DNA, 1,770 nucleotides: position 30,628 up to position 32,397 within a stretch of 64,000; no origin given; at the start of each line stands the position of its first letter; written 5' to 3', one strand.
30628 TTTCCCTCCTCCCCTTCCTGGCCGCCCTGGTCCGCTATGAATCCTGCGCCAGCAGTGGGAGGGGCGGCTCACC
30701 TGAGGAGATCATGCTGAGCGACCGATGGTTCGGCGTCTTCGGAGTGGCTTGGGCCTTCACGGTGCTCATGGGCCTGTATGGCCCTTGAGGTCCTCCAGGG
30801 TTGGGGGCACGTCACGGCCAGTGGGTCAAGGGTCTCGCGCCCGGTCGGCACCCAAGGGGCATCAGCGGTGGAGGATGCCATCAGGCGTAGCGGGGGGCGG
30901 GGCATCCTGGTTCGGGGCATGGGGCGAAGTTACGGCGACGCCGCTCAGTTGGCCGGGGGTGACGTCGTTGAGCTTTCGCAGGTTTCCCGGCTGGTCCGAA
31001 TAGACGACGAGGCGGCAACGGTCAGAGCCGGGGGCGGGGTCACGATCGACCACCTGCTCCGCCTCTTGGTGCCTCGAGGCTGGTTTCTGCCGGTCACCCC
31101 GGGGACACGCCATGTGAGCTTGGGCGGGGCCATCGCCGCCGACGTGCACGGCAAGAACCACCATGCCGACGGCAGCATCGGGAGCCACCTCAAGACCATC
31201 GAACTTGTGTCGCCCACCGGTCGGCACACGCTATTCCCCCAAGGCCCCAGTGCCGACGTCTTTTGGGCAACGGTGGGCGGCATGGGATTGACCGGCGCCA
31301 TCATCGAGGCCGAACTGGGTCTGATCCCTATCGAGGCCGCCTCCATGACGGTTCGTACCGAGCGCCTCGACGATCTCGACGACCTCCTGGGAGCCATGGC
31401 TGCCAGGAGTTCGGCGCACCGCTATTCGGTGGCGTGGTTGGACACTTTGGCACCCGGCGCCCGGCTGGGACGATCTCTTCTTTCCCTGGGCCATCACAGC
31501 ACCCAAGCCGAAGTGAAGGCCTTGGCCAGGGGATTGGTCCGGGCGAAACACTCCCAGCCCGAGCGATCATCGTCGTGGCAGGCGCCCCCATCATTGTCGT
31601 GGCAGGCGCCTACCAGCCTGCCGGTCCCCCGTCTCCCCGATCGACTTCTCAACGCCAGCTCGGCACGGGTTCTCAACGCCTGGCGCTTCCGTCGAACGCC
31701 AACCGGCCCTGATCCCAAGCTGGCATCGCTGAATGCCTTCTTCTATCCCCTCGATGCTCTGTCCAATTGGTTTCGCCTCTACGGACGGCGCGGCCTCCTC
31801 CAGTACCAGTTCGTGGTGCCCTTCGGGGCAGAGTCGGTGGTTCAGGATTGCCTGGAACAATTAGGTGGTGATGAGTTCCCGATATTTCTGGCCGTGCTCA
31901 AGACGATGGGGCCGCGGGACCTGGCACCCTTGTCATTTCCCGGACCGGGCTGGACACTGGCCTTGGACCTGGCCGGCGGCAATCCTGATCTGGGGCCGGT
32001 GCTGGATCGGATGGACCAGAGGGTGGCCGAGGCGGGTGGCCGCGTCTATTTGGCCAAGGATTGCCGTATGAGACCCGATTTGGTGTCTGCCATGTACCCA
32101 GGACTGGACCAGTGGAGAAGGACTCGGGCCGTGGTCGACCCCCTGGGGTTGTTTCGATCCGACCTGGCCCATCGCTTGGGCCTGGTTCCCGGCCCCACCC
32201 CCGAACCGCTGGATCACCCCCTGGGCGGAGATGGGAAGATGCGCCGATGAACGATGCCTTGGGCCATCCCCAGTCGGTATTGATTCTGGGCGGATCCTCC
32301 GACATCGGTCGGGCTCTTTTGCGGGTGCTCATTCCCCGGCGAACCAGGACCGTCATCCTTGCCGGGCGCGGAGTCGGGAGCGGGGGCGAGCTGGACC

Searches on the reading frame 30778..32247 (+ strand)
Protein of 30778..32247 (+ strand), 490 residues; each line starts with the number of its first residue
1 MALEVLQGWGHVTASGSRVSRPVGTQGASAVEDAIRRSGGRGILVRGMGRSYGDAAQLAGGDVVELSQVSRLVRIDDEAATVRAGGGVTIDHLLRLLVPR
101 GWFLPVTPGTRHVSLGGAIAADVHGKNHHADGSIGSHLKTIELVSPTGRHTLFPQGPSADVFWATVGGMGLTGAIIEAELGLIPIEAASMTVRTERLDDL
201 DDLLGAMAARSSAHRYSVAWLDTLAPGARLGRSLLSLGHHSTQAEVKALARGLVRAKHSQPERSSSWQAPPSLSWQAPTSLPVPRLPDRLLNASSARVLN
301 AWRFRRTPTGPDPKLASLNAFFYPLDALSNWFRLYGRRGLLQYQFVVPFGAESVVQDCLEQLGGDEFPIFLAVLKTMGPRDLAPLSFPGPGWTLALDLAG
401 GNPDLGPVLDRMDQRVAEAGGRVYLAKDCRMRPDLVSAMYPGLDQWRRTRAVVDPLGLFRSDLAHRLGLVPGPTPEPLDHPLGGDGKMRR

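Call 40: find_encoding_contigs(protein=window:30778-32247:+, flank=10000, max_places=6)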
Protein window:30778-32247:+ (490 aa): 1 contig read that carries it; 1 place shown.
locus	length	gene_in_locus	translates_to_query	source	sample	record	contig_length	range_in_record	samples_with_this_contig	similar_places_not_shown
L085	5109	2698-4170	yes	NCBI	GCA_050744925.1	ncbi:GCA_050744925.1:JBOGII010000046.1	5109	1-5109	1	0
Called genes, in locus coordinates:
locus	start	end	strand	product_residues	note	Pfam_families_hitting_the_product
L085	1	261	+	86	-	?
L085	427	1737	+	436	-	-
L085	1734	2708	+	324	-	PF01040:UbiA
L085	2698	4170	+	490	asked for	PF01565:FAD_binding_4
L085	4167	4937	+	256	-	PF00106:adh_short, PF08659:KR, PF13561:adh_short_C2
